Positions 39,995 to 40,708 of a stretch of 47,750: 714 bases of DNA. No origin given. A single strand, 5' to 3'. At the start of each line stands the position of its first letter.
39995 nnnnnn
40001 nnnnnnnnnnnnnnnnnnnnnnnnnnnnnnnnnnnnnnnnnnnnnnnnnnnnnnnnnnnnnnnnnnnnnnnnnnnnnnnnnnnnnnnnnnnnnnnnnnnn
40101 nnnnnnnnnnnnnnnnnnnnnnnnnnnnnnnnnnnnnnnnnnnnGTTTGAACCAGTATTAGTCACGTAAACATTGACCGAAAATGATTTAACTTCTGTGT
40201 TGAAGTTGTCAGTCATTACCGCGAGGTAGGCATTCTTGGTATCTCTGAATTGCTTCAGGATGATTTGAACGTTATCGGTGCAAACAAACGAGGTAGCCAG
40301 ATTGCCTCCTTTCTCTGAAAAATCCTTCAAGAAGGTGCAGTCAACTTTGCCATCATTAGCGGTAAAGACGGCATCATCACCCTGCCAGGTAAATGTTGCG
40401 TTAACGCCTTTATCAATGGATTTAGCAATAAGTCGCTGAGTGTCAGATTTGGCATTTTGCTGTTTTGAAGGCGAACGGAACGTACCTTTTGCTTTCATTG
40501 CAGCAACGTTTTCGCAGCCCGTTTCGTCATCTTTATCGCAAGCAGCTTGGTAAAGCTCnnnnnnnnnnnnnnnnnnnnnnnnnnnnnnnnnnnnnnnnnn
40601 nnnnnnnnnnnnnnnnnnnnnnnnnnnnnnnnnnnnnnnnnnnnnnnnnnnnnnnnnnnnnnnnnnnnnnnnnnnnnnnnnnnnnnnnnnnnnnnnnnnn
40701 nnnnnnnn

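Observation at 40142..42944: Accessory block: secreted Sel1-repeat protein, lipoprotein and an unknown 260-aa protein between primase and ligase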

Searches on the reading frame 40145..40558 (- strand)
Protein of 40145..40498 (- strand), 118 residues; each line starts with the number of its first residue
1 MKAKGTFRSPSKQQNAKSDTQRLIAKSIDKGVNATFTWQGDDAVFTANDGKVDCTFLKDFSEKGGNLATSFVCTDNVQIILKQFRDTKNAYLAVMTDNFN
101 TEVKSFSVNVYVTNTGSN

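Call 51: find_homologous_proteins(query=window:40145-40498:-, max_evalue=0.001)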
Query window:40145-40498:- (118 aa): 4 proteins with E <= 0.001 among 5 candidates.
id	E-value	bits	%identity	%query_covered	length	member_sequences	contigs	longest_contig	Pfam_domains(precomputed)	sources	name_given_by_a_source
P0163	3.2e-56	206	79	100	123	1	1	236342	-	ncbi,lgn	-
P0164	7.3e-53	195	98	79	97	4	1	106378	-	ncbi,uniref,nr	ncbi:hypothetical protein [Escherichia fergusonii]|uniref:hypothetical protein n=1 Tax=Escherichia f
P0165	3.2e-42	161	68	99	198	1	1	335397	PF08238.19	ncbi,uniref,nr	ncbi:MAG: tetratricopeptide repeat protein [Pantoea sp.]|uniref:tetratricopeptide repeat protein n=1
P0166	7.6e-42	160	71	96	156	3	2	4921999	-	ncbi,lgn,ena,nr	ncbi:sel1 repeat family protein [Enterobacter kobei]|nr:sel1 repeat family protein [Enterobacter kob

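Call 55: search_protein_families(library=pfam, proteins=[window:40145-40498:-], max_evalue=1)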
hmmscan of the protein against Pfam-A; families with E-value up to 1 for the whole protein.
window:40145-40498:- (118 aa): 0 families

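Call 59: find_related_loci(query=window:40145-40498:-, collection=genome_contigs, flank=6000)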
Query window:40145-40498:- (118 aa) in genome_contigs; peptide patterns used: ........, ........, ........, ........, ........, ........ (x = any residue, [..] = any of these).
74 stretches matched a pattern; 1 encode a relative of the query (tblastn E <= 1e-3); 1 distinct loci.
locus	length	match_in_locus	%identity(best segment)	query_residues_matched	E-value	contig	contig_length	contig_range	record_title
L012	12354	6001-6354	79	1-113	2e-62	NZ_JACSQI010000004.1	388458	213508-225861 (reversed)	Escherichia whittamii strain Sa2BVA5 NODE_4_length_388458_cov_7.964772, whole genome shotgun sequence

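Call 61: find_encoding_contigs(protein=P0166, flank=6000, max_places=3)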
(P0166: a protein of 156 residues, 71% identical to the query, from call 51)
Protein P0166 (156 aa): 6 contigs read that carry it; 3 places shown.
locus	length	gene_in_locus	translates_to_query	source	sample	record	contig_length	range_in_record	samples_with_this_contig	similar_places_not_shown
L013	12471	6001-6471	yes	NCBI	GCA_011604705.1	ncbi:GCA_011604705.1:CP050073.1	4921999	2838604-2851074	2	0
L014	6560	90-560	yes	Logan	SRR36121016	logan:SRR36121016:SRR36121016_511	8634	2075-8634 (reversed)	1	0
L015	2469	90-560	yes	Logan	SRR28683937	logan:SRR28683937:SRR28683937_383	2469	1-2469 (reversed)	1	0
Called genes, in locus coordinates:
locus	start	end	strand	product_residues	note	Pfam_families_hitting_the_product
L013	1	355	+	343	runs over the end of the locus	PF13384:HTH_23, PF13518:HTH_28 (weak), PF13551:HTH_29, PF13565:HTH_32, PF13592:HTH_33 (weak), PF13358:DDE_3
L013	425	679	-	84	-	-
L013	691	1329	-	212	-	-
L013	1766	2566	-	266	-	-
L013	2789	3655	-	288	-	PF06742:DUF1214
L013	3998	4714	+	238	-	-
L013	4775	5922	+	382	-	PF01527:HTH_Tnp_1, PF13276:HTH_21, PF00665:rve, PF13683:rve_3, PF13333:rve_2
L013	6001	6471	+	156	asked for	-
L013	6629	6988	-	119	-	PF01381:HTH_3 (faint)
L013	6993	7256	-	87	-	PF09907:HigB_toxin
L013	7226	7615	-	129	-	PF01051:Rep3_N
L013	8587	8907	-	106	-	-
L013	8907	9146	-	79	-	-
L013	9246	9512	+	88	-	PF06183:DinI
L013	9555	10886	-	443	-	PF25670:Phage_tail_C_2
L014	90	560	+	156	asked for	-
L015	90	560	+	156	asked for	-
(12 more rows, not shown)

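Call 62: search_protein_families(library=pfam, proteins=[L012:43-849:+, L012:900-1553:-, L012:1997-2740:+, L012:2770-3306:+, L012:5053-6363:+, L012:6568-7008:-, L012:7125-7523:+, L012:7564-8334:-, L012:9088-10359:+, L012:10730-12190:+], max_evalue=0.001)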
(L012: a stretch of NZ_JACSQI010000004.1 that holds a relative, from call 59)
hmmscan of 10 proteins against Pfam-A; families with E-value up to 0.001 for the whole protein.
L012:43-849:+ (268 aa): 1 family
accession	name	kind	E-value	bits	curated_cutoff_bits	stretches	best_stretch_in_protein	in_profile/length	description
PF00290.26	Trp_syntA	-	4.7e-103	344.1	27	1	8-266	1-258/259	Tryptophan synthase alpha chain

L012:900-1553:- (217 aa): 3 families
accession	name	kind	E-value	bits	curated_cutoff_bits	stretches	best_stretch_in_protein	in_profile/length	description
PF03922.20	OmpW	-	6.3e-73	245.3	24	1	23-217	1-195/195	OmpW family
PF13505.12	OMP_b-brl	-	5.6e-10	40.1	28.7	1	7-217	1-175/175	Outer membrane protein beta-barrel domain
PF05736.17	OprF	-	4.1e-05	23.9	23.5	1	54-133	47-124/184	OprF membrane domain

L012:1997-2740:+ (247 aa): 1 family
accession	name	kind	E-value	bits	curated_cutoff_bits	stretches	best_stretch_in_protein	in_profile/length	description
PF06790.16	UPF0259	-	2.4e-103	345.7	31.4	1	1-244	1-248/248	Uncharacterised protein family (UPF0259)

L012:2770-3306:+ (178 aa): 1 family
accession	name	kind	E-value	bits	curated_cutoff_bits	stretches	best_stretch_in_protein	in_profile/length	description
PF04279.20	IspA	-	1.3e-74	250.6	28.7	1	1-175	1-175/176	Intracellular septation protein A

L012:5053-6363:+ (436 aa): 2 families
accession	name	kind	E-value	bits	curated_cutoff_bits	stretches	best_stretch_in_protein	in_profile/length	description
PF08238.18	Sel1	-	1.8e-51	171.1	30.7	7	200-234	1-35/36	Sel1 repeat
PF25062.1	ARM_TT21_N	-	0.00012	22.3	40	0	73-212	40-180/222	Tetratricopeptide repeat protein 21 N-terminal ARM repeat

L012:6568-7008:- (146 aa): 0 families

L012:7125-7523:+ (132 aa): 1 family
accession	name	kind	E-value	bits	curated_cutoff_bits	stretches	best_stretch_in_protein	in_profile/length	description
PF03061.28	4HBT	-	1.7e-19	70.4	20.6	1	26-98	1-74/79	Thioesterase superfamily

L012:7564-8334:- (256 aa): 2 families
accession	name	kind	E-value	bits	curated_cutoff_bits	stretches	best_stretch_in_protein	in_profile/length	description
PF16031.10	TonB_N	-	3.2e-37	128.7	33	1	50-174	1-138/138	TonB polyproline region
PF03544.19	TonB_C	-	6.6e-20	71.8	24.6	1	177-246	2-70/79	Gram-negative bacterial TonB protein C-terminal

L012:9088-10359:+ (423 aa): 4 families
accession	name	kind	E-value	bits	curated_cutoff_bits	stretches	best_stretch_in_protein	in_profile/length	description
PF02254.24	TrkA_N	-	4.5e-20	72.5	23.8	1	252-371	1-116/116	TrkA-N domain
PF07885.22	Ion_trans_2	-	6.3e-16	58.5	22.5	1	155-227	2-74/79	Ion channel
PF22614.2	Slo-like_RCK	-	0.00024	21.2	24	1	248-357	2-111/119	Calcium-activated potassium channel slowpoke-like RCK domain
PF00520.37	Ion_trans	-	0.00048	19.8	25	1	112-222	130-225/241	Ion transport protein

L012:10730-12190:+ (486 aa): 3 families
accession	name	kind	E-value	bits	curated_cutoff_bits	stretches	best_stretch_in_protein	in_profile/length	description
PF13091.12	PLDc_2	-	1.3e-40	138.7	27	2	331-445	6-123/132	PLD-like domain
PF00614.28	PLDc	-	2.3e-17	62.6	21.9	2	219-246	1-28/28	Phospholipase D Active site motif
PF13396.11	PLDc_N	-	2.5e-07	31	23.3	1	22-59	5-41/42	Phospholipase_D-nuclease N-terminal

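Call 69: search_solved_structures(query=A5, max_evalue=10)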
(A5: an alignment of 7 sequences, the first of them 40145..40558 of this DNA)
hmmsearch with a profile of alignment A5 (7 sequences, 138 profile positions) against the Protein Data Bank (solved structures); distinct sequences matched with E-value up to 10: 0.

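Call 76: predict_structure(alignment_id=A7)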
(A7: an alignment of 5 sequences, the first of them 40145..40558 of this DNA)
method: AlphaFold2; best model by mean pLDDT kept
length: 138 residues; sequences in the alignment: 5
mean_pLDDT: 65.1   pTM: 0.55
mean pLDDT of the five models: 65.1, 53.3, 49.9, 47.1, 46.1
residues with pLDDT >= 90: 0; 70-90: 56; 50-70: 67; < 50: 15
segments of 3 or more residues with pLDDT < 50: 1-4, 31-38, 136-138
pLDDT, mean of each block of 10 residues (from residue 1): 51 63 58 46 72 76 76 75 66 72 66 63 66 59
secondary structure, 60 per line:
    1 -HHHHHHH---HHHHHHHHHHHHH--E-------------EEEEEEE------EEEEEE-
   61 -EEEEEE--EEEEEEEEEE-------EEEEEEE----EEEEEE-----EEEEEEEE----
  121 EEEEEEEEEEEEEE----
elements in order: H2-8 H12-24 E41-47 E54-59 E62-67 E70-79 E87-93 E98-103 E109-116 E121-134

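Call 92: search_protein_families(library=pfam, proteins=[L012:3620-3931:+, L012:3976-4260:+, L012:4439-4765:+, L012:6568-7008:-], max_evalue=0.01)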
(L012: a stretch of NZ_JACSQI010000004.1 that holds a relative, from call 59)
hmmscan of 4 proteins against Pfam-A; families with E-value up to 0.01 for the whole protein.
L012:3620-3931:+ (103 aa): 4 families
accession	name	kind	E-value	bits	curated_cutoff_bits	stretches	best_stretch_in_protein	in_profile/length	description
PF01527.26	HTH_Tnp_1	-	3.2e-14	53.3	24.1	1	5-77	3-74/75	Transposase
PF13518.12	HTH_28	-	2.6e-06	27.8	25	1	13-53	1-40/52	Helix-turn-helix domain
PF13384.12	HTH_23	-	8.5e-05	22.7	24.6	1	14-53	7-45/50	Homeodomain-like domain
PF13551.12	HTH_29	-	0.00065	20.2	28.1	1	14-54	1-41/64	Winged helix-turn helix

L012:3976-4260:+ (94 aa): 1 family
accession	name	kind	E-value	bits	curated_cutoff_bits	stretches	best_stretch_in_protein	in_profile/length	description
PF13276.12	HTH_21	-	3e-08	34.2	28.1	1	25-71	6-53/60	HTH-like domain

L012:4439-4765:+ (108 aa): 3 families
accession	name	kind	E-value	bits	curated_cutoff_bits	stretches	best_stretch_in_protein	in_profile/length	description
PF13683.12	rve_3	-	2.3e-08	34.1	26.5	1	24-90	2-67/67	Integrase core domain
PF00665.32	rve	-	6e-08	33.3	32.6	1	4-35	71-102/102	Integrase core domain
PF13333.12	rve_2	-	6.6e-07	29.8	22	1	42-92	1-50/56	Integrase core domain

L012:6568-7008:- (146 aa): 0 families
